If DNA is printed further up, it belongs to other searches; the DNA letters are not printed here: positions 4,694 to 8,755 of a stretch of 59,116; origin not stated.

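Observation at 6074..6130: PolC without its internal proofreading exonuclease domain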

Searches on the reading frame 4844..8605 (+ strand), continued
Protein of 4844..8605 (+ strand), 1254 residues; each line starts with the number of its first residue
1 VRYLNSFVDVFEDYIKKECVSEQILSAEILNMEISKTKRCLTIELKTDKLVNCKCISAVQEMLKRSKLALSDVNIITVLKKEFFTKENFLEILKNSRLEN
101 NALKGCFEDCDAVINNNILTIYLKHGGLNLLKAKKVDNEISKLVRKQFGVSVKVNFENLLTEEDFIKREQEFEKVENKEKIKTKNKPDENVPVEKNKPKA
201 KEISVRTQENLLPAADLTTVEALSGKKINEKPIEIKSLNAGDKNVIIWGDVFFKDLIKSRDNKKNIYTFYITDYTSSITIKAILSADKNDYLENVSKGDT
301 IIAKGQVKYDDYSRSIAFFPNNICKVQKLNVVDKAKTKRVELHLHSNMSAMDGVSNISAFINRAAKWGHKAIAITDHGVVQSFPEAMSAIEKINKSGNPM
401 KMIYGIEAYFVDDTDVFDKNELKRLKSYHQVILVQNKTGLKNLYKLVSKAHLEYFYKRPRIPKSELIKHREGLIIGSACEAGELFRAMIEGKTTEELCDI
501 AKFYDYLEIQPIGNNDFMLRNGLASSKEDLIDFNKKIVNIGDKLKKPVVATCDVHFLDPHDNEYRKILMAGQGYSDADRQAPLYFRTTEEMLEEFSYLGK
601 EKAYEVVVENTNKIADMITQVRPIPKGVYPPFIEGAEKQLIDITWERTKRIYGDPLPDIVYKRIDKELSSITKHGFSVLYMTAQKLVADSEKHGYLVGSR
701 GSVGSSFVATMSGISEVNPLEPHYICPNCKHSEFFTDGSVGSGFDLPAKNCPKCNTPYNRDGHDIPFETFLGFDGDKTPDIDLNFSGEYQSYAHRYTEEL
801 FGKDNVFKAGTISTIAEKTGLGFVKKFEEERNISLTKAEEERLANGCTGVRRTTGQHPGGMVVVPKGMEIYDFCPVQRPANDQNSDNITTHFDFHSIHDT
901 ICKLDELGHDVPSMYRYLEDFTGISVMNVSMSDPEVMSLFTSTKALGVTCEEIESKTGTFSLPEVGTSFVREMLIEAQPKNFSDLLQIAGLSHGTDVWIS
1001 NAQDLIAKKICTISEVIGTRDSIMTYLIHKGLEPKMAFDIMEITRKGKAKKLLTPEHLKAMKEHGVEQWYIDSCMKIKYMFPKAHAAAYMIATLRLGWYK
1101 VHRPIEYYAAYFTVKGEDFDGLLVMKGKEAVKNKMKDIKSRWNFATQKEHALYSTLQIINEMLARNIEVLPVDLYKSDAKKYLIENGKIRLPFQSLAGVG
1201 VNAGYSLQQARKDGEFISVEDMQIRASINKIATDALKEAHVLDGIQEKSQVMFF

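Call 77: find_homologous_proteins(query=L033:2910-3527:+, max_evalue=0.00001)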
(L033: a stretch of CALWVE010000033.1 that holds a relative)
Query L033:2910-3527:+ (206 aa): 1040 proteins with E <= 0.00001 among 1315 candidates; the best 120 are listed.
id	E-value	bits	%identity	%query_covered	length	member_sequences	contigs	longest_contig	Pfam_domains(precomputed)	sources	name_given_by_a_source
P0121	2.6e-129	447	99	95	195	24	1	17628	PF00929.32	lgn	-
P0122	4.4e-109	381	84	95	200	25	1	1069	PF00929.32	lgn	-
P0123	1.7e-76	275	64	94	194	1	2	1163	PF00929.32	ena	-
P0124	5.6e-75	270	63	96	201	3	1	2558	PF00929.32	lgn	-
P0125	7.6e-75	269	61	95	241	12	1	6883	PF00929.32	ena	-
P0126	8.5e-75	269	66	91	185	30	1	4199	PF00929.32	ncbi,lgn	-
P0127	9.9e-75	269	63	94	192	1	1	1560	PF00929.32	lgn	-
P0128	1.2e-74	269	65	89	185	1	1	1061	PF00929.32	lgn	-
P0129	2.2e-74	268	66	89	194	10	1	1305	PF00929.32,PF01612.27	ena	-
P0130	2.8e-74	267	63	94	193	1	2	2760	PF00929.32,PF01612.27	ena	-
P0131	3.7e-74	267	64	92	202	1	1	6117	PF00929.32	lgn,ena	-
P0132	1.6e-73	265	61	94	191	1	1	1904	PF00929.32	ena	-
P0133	2.1e-73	264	65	89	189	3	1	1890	PF00929.32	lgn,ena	-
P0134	2.1e-73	264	62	94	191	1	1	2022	PF00929.32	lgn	-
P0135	5.6e-73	263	61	94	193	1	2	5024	PF00929.32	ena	-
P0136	5.9e-73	263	63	91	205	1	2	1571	PF00929.32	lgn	-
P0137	6.0e-73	263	66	90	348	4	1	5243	PF00929.32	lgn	-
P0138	7.9e-73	263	66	89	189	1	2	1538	PF00929.32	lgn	-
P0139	1.3e-72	262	61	91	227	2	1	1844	PF00929.32,PF01612.27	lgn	-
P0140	1.5e-72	262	65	93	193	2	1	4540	PF00929.32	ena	-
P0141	2.3e-72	261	63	94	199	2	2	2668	PF00929.32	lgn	-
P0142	3.8e-72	260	62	93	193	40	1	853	PF00929.32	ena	-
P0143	5.6e-72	260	64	89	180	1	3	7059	PF00929.32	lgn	-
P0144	8.2e-72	259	64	93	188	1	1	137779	PF00929.32,PF16473.12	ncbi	-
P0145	8.7e-72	259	61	94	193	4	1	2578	PF00929.32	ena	-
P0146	8.8e-72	259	64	94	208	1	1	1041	PF00929.32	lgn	-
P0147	1.2e-71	259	58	98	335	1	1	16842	PF00929.32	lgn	-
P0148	1.3e-71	259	64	93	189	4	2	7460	PF00929.32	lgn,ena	-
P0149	1.4e-71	259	61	94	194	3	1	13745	PF00929.32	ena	-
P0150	1.8e-71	258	65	89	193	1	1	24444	PF00929.32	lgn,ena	-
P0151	2.0e-71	258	63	91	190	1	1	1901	PF00929.32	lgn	-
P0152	2.2e-71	258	64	94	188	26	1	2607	PF00929.32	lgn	-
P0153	2.6e-71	258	64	93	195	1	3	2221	PF00929.32,PF01612.27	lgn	-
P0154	3.0e-71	257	63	91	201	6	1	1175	PF00929.32,PF01612.27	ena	-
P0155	3.0e-71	257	61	91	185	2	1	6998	PF00929.32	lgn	-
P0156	3.2e-71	257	63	93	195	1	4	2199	PF00929.32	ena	-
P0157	3.6e-71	257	61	93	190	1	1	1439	PF00929.32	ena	-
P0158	3.7e-71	257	64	94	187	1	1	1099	PF00929.32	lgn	-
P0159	4.1e-71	257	62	94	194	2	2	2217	PF00929.32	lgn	-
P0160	4.1e-71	257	63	89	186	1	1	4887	PF00929.32,PF01612.27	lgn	-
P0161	4.1e-71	257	63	91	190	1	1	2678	PF00929.32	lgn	-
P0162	4.5e-71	257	63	92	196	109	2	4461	PF00929.32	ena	-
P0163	5.0e-71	257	62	91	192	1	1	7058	PF00929.32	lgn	-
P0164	6.0e-71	256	63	94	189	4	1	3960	PF00929.32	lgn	-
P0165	8.5e-71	256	64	92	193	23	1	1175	PF00929.32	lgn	-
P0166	1.3e-70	255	60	94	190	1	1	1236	PF00929.32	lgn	-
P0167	1.4e-70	255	63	91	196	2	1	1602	PF00929.32,PF01612.27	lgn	-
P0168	1.8e-70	255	62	93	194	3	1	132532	PF00929.32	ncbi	-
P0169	1.9e-70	255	63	92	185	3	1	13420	PF00929.32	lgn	-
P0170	2.9e-70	254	61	91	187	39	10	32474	PF00929.32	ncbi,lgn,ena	-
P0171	4.2e-70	254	62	89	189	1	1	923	PF00929.32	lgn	-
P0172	4.6e-70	254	61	93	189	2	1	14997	PF00929.32,PF01612.27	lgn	-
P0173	4.6e-70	254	60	91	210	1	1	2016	PF00929.32,PF01612.27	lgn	-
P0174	5.3e-70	253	64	90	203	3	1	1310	PF00929.32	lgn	-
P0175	5.4e-70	253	62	92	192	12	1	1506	PF00929.32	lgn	-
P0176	5.7e-70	253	60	94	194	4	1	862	PF00929.32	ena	-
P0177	6.0e-70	253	62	88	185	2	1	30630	PF00929.32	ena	-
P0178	6.9e-70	253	60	92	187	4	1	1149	PF00929.32,PF01612.27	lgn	-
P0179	7.9e-70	253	63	89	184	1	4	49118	PF00929.32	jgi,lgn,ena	-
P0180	8.4e-70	253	62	91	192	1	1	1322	PF00929.32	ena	-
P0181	1.0e-69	252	63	93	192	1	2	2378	PF00929.32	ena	-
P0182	1.0e-69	252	61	91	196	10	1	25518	PF00929.32,PF01612.27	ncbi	-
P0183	1.0e-69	252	60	93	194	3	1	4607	PF00929.32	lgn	-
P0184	1.1e-69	252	58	100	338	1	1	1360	PF00929.32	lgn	-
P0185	1.2e-69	252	62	94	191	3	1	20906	PF00929.32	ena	-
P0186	1.3e-69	252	59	94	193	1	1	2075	PF00929.32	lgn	-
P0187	1.3e-69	252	63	91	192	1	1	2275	PF00929.32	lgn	-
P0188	1.5e-69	252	60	94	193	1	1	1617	PF00929.32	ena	-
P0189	1.6e-69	252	62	92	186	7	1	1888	PF00929.32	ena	-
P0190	1.7e-69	252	61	94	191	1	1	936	PF00929.32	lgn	-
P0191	1.9e-69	252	63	91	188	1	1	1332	PF00929.32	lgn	-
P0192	2.3e-69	251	60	95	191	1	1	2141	PF00929.32,PF01612.27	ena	-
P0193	2.4e-69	251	61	89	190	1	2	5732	PF00929.32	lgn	-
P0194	2.4e-69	251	61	91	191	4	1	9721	PF00929.32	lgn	-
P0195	2.6e-69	251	60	94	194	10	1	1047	PF00929.32,PF01612.27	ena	-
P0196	3.4e-69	251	62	92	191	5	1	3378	PF00929.32,PF01612.27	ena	-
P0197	3.5e-69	251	63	91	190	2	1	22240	PF00929.32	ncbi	-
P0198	5.3e-69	250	61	88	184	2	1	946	PF00929.32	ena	-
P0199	5.3e-69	250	61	91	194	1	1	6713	PF00929.32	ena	-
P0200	7.0e-69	250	62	89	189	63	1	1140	PF00929.32,PF01612.27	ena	-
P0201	7.1e-69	250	63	89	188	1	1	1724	PF00929.32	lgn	-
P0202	8.2e-69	249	62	88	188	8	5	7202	PF00929.32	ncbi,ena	-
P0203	9.0e-69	249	60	95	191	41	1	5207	PF00929.32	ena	-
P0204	9.1e-69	249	62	88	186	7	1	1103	PF00929.32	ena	-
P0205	9.5e-69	249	61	91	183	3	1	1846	PF00929.32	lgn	-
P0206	9.6e-69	249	61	95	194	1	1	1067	PF00929.32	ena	-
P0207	9.6e-69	249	61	94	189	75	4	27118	PF00929.32,PF01612.27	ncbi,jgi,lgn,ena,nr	ncbi:MAG: exonuclease [Ruminococcaceae bacterium]|nr:exonuclease [Oscillospiraceae bacterium]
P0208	9.7e-69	249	60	94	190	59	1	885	PF00929.32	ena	-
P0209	1.1e-68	249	61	91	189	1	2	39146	PF00929.32,PF01612.27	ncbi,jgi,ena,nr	ncbi:MAG: exonuclease [Ruminococcaceae bacterium]|nr:exonuclease [Oscillospiraceae bacterium]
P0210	1.1e-68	249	61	91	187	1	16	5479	PF00929.32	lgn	-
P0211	1.2e-68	249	62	88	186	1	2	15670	PF00929.32,PF01612.27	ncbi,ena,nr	ncbi:MAG: 3'-5' exonuclease [Oscillospiraceae bacterium]|nr:3'-5' exonuclease [Oscillospiraceae bact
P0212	1.2e-68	249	61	94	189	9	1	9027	PF00929.32,PF01612.27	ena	-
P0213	1.3e-68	249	63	91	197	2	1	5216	PF00929.32,PF01612.27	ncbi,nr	ncbi:MAG: 3'-5' exonuclease [Oscillospiraceae bacterium]|nr:3'-5' exonuclease [Oscillospiraceae bact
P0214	1.3e-68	249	60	93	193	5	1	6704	PF00929.32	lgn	-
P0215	1.3e-68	249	59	94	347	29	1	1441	PF00929.32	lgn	-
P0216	1.6e-68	249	61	92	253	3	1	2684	PF01396.25,PF00929.32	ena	-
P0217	1.9e-68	248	60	94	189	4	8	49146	PF00929.32,PF01612.27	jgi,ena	-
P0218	2.1e-68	248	63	90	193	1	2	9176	PF00929.32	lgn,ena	-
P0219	2.2e-68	248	63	88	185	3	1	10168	PF00929.32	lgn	-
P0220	2.2e-68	248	60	93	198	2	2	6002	PF00929.32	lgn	-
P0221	2.7e-68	248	59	95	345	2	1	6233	PF00929.32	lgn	-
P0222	2.8e-68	248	61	91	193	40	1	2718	PF00929.32,PF01612.27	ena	-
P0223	2.8e-68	248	61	94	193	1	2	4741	PF00929.32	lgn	-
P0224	3.6e-68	247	62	88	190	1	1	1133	PF00929.32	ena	-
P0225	3.6e-68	247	63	91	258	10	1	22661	PF00929.32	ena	-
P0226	3.8e-68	247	65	88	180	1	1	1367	PF00929.32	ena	-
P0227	3.8e-68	247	58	94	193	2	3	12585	PF00929.32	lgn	-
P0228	4.2e-68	247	62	94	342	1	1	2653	PF00929.32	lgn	-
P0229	4.2e-68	247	61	92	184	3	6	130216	PF00929.32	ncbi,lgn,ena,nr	ncbi:MAG: 3'-5' exonuclease [Oscillospiraceae bacterium]|nr:3'-5' exonuclease [Oscillospiraceae bact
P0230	4.5e-68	247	59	94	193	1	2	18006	PF00929.32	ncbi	-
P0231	4.6e-68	247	63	91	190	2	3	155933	PF00929.32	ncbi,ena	-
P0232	5.2e-68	247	59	94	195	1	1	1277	PF00929.32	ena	-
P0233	5.4e-68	247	63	89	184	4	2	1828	PF00929.32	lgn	-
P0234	6.4e-68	247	61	89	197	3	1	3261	PF00929.32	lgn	-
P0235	7.1e-68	246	58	94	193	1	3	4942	PF00929.32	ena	-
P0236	8.2e-68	246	60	91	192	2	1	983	PF00929.32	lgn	-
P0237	8.4e-68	246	59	97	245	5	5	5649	PF01396.25,PF00929.32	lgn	-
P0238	8.5e-68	246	61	92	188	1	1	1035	PF00929.32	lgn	-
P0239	8.6e-68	246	60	93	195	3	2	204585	PF00929.32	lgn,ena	-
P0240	8.6e-68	246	62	88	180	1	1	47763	PF00929.32,PF16473.12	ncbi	-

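Call 78: search_protein_representatives(protein=window:5534-8605:+)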
Query: 1024 residues. Proteins with E-value up to 0.001 (for the whole library): 16575; up to 1e-10: 9945; up to 1e-30: 2372. The best 150 are listed.
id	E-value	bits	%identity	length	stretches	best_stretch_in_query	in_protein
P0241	0.0e+00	1510.8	65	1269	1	8-1024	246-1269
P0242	0.0e+00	1353.2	58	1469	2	190-1024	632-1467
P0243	0.0e+00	1293.9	66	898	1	170-1024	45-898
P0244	0.0e+00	1231.0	54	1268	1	2-1024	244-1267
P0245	0.0e+00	1223.8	55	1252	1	31-1023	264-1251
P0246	0.0e+00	1211.8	53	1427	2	117-1024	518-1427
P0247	0.0e+00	1197.6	55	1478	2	194-1024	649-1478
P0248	0.0e+00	1188.1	55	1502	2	187-1024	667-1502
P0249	0.0e+00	1184.8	53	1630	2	187-1024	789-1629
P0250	0.0e+00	1161.5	56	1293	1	56-1024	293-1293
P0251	0.0e+00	1159.8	51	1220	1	3-1024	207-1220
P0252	0.0e+00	1155.3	53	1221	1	28-1024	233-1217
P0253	0.0e+00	1130.8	52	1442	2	191-1024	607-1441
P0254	0.0e+00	1118.7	67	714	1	242-955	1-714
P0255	0.0e+00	1117.0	53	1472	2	192-1024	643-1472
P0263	0.0e+00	1040.4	50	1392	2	195-1024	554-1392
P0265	0.0e+00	1027.3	47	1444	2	191-1024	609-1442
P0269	1.6e-293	992.7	48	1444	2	192-1023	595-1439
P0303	2.3e-269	912.7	47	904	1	103-1010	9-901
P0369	1.1e-233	794.6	45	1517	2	188-1020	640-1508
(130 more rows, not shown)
